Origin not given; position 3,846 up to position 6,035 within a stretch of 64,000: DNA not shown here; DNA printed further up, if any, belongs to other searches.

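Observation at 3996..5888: Single-polypeptide fusion of prephenate dehydratase, DAHP synthase and chorismate mutase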

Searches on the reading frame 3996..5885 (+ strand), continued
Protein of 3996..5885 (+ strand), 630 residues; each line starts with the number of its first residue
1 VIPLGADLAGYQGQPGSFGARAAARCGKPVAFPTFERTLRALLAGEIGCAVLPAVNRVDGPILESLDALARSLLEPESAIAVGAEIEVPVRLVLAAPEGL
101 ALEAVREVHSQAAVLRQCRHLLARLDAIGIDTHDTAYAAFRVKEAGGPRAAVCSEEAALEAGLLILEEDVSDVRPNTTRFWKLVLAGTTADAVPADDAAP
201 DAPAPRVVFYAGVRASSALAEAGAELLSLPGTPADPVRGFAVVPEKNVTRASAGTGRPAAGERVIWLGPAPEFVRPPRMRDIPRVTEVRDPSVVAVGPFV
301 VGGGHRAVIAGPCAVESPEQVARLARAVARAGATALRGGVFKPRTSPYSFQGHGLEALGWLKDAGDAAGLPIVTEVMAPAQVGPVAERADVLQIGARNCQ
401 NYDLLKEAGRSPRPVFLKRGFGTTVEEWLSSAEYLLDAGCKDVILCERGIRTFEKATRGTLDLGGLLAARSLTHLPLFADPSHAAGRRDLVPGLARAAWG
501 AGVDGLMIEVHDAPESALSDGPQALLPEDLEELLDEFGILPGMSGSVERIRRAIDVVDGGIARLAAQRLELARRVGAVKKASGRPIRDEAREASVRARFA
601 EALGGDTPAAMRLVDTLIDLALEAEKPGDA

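Call 18: find_related_loci(query=A1, collection=genome_contigs, flank=6000)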
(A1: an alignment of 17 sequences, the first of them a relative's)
Query A1 (630 aa) in genome_contigs; peptide patterns used: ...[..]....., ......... (x = any residue, [..] = any of these).
600 stretches matched a pattern (row limit reached: there are more); 600 encode a relative of the query (tblastn E <= 1e-3); the best 80 are kept; 80 distinct loci.
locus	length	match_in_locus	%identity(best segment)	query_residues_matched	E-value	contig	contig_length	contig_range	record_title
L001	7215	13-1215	70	219-625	6e-172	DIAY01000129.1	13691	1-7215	MAG TPA_asm: Holophagales bacterium UBA5066 UBA5066_contig_6662, whole genome shotgun sequence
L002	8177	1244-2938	37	12-536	4e-98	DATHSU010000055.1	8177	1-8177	MAG TPA_asm: Ignavibacteriaceae bacterium isolate SMAG_U16059 k141_201381, whole genome shotgun sequence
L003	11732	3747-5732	40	12-602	2e-94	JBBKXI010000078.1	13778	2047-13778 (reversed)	MAG: Acidimicrobiia bacterium isolate metabat_bins.171 k119_665984, whole genome shotgun sequence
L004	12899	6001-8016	37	45-599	3e-92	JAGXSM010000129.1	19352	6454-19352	MAG: Melioribacter sp. isolate CROMO_A_200 c_000000564207, whole genome shotgun sequence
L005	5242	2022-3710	40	11-537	2e-89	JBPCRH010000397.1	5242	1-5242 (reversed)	MAG: Chthoniobacterales bacterium isolate TH_ant_mag_229 k127_9685505, whole genome shotgun sequence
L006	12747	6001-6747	53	290-537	2e-86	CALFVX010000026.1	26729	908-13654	MAG: uncultured Endomicrobia bacterium isolate H1_Bin_MAXBIN__072_1 genome assembly, contig: c_000000646642, whole genom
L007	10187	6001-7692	37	12-539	4e-86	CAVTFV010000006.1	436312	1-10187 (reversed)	MAG: uncultured Acidobacteriota bacterium isolate MFD09267.bin.1.163 genome assembly, contig: contig_46144, whole genome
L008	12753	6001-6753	55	290-540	2e-84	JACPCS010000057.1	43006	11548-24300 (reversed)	MAG: Acidobacteria bacterium isolate NC_groundwater_289_Ag_S-0.65um_68_18 S6_GD2017_2_S65_scaffold_1045, whole genome sh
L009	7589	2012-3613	38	11-507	3e-84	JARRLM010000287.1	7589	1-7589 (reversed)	MAG: Acidobacteriota bacterium isolate Spart_072_MAG scaffold_25836, whole genome shotgun sequence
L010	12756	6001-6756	55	287-537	1e-83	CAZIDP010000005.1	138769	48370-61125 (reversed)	MAG TPA_asm: uncultured Nitrospirales bacterium isolate SRP241326_co1_1 genome assembly, contig: NODE_210_length_138769_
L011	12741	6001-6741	56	292-537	7e-84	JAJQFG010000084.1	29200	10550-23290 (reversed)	MAG: Erysipelotrichaceae bacterium isolate MO.1_4 NODE_149_length_29200_cov_33.354778, whole genome shotgun sequence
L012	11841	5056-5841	55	292-559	1e-83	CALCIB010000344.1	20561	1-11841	MAG TPA_asm: uncultured Planctomycetales bacterium isolate SRR3997478_bin.0_CONCOCT_v1.1_MAG genome assembly, contig: ER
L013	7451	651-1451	51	289-554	1e-83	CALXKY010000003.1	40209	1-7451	MAG: uncultured Spirochaetaceae bacterium isolate BRZ_FG__bin46 genome assembly, contig: BRZ_FG__NODE_1757_length_40209_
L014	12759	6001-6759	54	284-537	3e-83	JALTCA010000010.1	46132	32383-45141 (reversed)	MAG: Desulfurellales bacterium isolate S013_maxbin2_scaf2bin.154 S013_NODE_106_length_46132_cov_11.919096, whole genome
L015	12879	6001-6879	50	267-545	6e-83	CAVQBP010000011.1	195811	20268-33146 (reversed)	MAG: uncultured Bacteroidetes bacterium isolate MFD02923.bin.1.10 genome assembly, contig: contig_26232, whole genome sh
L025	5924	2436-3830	50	8-554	6e-81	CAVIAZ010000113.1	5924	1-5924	bacterium isolate H07677-L1_cleanbin_000026 genome assembly, contig: Spades_H07677-L1_contig_8667, whole genome shotgun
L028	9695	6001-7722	38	10-546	7e-81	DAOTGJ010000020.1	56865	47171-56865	MAG TPA_asm: Candidatus Krumholzibacteriia bacterium isolate AMR_MDS_3080 NODE_540_length_56865_cov_20.227513, whole gen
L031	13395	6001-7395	51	8-554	4e-81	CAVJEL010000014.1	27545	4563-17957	Ruminococcus intestinalis isolate H07682-L1_cleanbin_000046 genome assembly, contig: Spades_H07682-L1_contig_1294, whole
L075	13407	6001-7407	40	115-542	7e-78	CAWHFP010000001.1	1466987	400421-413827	MAG: uncultured Actinomycetes bacterium isolate MFD09603.bin.3.517 genome assembly, contig: contig_10319, whole genome s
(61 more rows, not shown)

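Call 20: predict_structure(alignment_id=A1)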
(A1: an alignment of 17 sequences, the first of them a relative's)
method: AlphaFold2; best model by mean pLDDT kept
length: 630 residues; sequences in the alignment: 17
mean_pLDDT: 81.7   pTM: 0.51
mean pLDDT of the five models: 81.7, 81.7, 81.0, 80.0, 79.8
residues with pLDDT >= 90: 224; 70-90: 295; 50-70: 63; < 50: 48
segments of 3 or more residues with pLDDT < 50: 1-6, 14-16, 189-202, 273-282, 344-350, 452-457
pLDDT, mean of each block of 10 residues (from residue 1): 43 54 58 82 84 81 89 77 81 92 95 88 94 87 93 90 92 81 72 33 73 90 90 89 83 71 80 42 59 92 91 91 95 93 52 84 96 92 95 90 92 92 80 90 87 51 84 91 89 92 93 81 91 87 77 81 84 87 85 87 77 90 70
secondary structure, 60 per line:
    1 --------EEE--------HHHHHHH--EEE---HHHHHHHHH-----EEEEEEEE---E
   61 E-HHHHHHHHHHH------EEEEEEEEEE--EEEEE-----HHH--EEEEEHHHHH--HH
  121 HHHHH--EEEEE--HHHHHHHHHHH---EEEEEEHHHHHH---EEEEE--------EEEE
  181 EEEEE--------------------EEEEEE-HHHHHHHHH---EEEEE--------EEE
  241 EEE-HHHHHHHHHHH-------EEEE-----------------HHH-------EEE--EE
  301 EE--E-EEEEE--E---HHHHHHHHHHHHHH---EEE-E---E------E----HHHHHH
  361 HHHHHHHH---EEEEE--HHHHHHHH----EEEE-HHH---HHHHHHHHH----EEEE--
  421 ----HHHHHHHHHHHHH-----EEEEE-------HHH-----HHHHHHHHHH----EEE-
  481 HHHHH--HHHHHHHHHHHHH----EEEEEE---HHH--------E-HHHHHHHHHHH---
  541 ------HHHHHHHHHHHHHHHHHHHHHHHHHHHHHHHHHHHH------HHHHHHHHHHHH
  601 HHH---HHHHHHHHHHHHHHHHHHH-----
elements in order: E9-11 H20-26 E29-31 H35-43 E49-56 H63-73 E80-89 E92-96 E107-111 H112-116 H119-125 E128-132 H135-145 E149-154 H155-160 E164-168 E177-185 E206-211 H213-221 E225-229 E238-243 H245-255 E263-266 E294-296 E299-302 E307-311 H318-331 E335-337 H355-368 E372-376 H379-386 E391-394 H402-410 E415-418 H425-437 E443-447 H463-472 E477-479 H481-485 H488-500 E505-510 H527-537 H547-582 H589-603 H607-625

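Call 22: search_protein_families(library=pfam, proteins=[L002:914-2953:+, L003:3573-5747:+, L004:5896-8025:+, L005:1674-3719:+, L007:5599-7698:+, L009:1706-3613:+, L025:2190-4127:+, L028:5557-7710:+, L031:5752-7692:+, L075:5305-7575:+], max_evalue=0.01)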
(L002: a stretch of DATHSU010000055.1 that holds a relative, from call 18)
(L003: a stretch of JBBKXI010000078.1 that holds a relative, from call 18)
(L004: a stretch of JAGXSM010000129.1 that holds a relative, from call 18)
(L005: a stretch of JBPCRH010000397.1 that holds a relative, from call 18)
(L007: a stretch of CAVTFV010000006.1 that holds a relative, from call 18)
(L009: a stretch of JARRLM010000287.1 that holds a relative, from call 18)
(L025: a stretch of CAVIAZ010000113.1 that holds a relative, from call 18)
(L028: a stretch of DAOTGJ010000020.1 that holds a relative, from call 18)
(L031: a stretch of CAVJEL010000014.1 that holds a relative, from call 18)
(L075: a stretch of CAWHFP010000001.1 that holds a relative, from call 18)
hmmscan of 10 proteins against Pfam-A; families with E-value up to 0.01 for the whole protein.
L002:914-2953:+ (680 aa): 5 families
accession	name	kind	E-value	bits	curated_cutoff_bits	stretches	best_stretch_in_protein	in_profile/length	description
PF00793.26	DAHP_synth_1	-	1.5e-84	283.5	25.5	1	432-678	3-263/270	DAHP synthetase I family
PF00800.23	PDT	-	5.3e-54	183.2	25.2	1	108-289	1-180/181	Prephenate dehydratase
PF01817.26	CM_2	-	2.5e-19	69.7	27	1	12-90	1-79/80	Chorismate mutase type II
PF03102.20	NeuB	-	4.9e-09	36.4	22.1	1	492-679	53-232/241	NeuB family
PF01842.31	ACT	-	0.0073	16.5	27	0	309-364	10-64/66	ACT domain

L003:3573-5747:+ (725 aa): 5 families
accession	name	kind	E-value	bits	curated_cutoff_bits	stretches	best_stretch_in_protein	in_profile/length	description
PF00793.26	DAHP_synth_1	-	2.5e-80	269.7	25.5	1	482-721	6-259/270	DAHP synthetase I family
PF00800.23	PDT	-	1.9e-54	184.6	25.2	1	158-338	1-179/181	Prephenate dehydratase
PF01817.26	CM_2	-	7.7e-17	61.7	27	1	62-141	1-80/80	Chorismate mutase type II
PF03102.20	NeuB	-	0.00013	22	22.1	1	539-724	53-230/241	NeuB family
PF01842.31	ACT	-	0.00069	19.8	27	1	354-414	5-64/66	ACT domain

L004:5896-8025:+ (710 aa): 5 families
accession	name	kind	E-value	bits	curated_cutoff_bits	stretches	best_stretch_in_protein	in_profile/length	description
PF00793.26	DAHP_synth_1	-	6.5e-86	288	25.5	1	463-705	3-259/270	DAHP synthetase I family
PF00800.23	PDT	-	5.3e-57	193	25.2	1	136-317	1-180/181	Prephenate dehydratase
PF01817.26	CM_2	-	2.8e-18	66.4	27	1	39-118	1-80/80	Chorismate mutase type II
PF03102.20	NeuB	-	7.4e-07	29.3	22.1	1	523-689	53-216/241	NeuB family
PF01842.31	ACT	-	1e-05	25.6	27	1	337-391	10-63/66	ACT domain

L005:1674-3719:+ (682 aa): 5 families
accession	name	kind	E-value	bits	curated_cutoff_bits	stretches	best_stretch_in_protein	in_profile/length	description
PF00793.26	DAHP_synth_1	-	2.1e-79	266.7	25.5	1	439-676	9-258/270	DAHP synthetase I family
PF00800.23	PDT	-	1.8e-51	175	25.2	1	115-296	1-180/181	Prephenate dehydratase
PF01817.26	CM_2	-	5.9e-21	74.9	27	1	22-100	1-79/80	Chorismate mutase type II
PF03102.20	NeuB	-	9e-07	29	22.1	1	500-678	58-228/241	NeuB family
PF01842.31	ACT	-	0.00074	19.7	27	1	324-371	18-64/66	ACT domain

L007:5599-7698:+ (700 aa): 5 families
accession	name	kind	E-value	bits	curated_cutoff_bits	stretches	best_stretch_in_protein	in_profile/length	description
PF00793.26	DAHP_synth_1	-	3.5e-79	266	25.5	1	453-691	4-256/270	DAHP synthetase I family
PF00800.23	PDT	-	4.7e-54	183.4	25.2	1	132-312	1-179/181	Prephenate dehydratase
PF01817.26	CM_2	-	2.4e-15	56.9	27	1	38-117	1-80/80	Chorismate mutase type II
PF03102.20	NeuB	-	3.6e-08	33.6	22.1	1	512-685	53-223/241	NeuB family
PF01842.31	ACT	-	8.7e-05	22.7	27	1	326-384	3-61/66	ACT domain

L009:1706-3613:+ (636 aa): 4 families
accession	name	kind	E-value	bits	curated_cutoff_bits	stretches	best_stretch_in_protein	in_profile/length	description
PF00793.26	DAHP_synth_1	-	4.2e-67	226.3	25.5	1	424-634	5-229/270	DAHP synthetase I family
PF00800.23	PDT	-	6.1e-60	202.6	25.2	1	101-282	1-180/181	Prephenate dehydratase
PF01817.26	CM_2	-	3.5e-18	66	27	1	8-87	1-80/80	Chorismate mutase type II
PF03102.20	NeuB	-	0.0004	20.4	22.1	1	484-575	55-146/241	NeuB family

L025:2190-4127:+ (646 aa): 5 families
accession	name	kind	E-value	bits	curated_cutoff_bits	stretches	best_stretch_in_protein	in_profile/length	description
PF00793.26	DAHP_synth_1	-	7.3e-77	258.3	25.5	1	92-328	9-261/270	DAHP synthetase I family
PF00800.23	PDT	-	5.3e-57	193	25.2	1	371-551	1-180/181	Prephenate dehydratase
PF18152.6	DAHP_snth_FXD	-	5.1e-14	52.3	27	1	7-72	1-67/67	DAHP synthase ferredoxin-like domain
PF03102.20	NeuB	-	5.2e-10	39.6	22.1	1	147-340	53-238/241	NeuB family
PF01842.31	ACT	-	6.3e-06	26.3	27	1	568-614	4-49/66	ACT domain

L028:5557-7710:+ (718 aa): 5 families
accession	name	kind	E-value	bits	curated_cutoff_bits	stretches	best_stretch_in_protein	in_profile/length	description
PF00793.26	DAHP_synth_1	-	3.8e-80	269.1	25.5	1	475-714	10-262/270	DAHP synthetase I family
PF00800.23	PDT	-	3.3e-51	174.1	25.2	1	148-329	1-179/181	Prephenate dehydratase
PF01817.26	CM_2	-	1.1e-20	74.1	27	1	52-131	2-80/80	Chorismate mutase type II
PF01842.31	ACT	-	1.5e-07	31.5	27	1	350-405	10-64/66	ACT domain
PF03102.20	NeuB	-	1.3e-05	25.3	22.1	1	564-716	89-232/241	NeuB family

L031:5752-7692:+ (647 aa): 5 families
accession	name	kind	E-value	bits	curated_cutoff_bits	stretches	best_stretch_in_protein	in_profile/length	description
PF00793.26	DAHP_synth_1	-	1e-77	261.2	25.5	1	93-329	9-261/270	DAHP synthetase I family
PF00800.23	PDT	-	7.2e-58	195.8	25.2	1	372-552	1-180/181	Prephenate dehydratase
PF18152.6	DAHP_snth_FXD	-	5e-14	52.3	27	1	8-73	1-67/67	DAHP synthase ferredoxin-like domain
PF03102.20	NeuB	-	4e-11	43.3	22.1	1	148-341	53-238/241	NeuB family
PF01842.31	ACT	-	0.0026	17.9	27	1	567-615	2-49/66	ACT domain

L075:5305-7575:+ (757 aa): 4 families
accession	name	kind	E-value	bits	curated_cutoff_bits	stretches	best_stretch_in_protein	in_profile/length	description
PF00793.26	DAHP_synth_1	-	5.2e-79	265.4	25.5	1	457-693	9-258/270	DAHP synthetase I family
PF00800.23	PDT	-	6.5e-46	156.8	25.2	1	126-306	1-179/181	Prephenate dehydratase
PF01817.26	CM_2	-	1.6e-18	67.1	27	1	33-112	1-79/80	Chorismate mutase type II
PF03102.20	NeuB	-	5.7e-07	29.7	22.1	1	513-698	54-231/241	NeuB family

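Call 23: search_protein_representatives(protein=window:3996-5885:+)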
Query: 630 residues. Proteins with E-value up to 0.001 (for the whole library): 11557; up to 1e-10: 5357; up to 1e-30: 1521. The best 150 are listed.
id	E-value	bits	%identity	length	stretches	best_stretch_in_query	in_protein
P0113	6.3e-224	761.7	66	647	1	9-625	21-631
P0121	8.2e-156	536.8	52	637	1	9-622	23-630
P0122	1.5e-154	532.6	75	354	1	287-626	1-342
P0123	5.6e-132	458.0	69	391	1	8-370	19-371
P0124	2.3e-129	449.4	58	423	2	306-533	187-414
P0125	1.4e-116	407.2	72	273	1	361-625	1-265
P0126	7.1e-106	371.8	69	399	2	216-480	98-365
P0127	7.8e-105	368.4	50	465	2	308-532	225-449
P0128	3.3e-101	356.4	47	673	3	291-537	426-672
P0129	2.4e-97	343.7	45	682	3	282-526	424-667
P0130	6.8e-96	338.9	45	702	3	288-538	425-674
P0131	1.1e-95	338.2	44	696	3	290-534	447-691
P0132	7.0e-95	335.5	45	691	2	29-545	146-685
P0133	1.9e-93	330.8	55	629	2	20-275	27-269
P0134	9.0e-93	328.6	44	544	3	289-534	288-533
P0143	1.5e-85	304.7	46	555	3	289-536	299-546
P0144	6.1e-85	302.7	52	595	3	290-526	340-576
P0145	9.0e-85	302.1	46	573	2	269-525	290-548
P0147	6.2e-83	296.1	45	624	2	288-528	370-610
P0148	3.3e-82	293.7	43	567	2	291-533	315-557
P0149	3.4e-82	293.6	47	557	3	278-537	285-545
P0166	2.2e-77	277.7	43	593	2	271-547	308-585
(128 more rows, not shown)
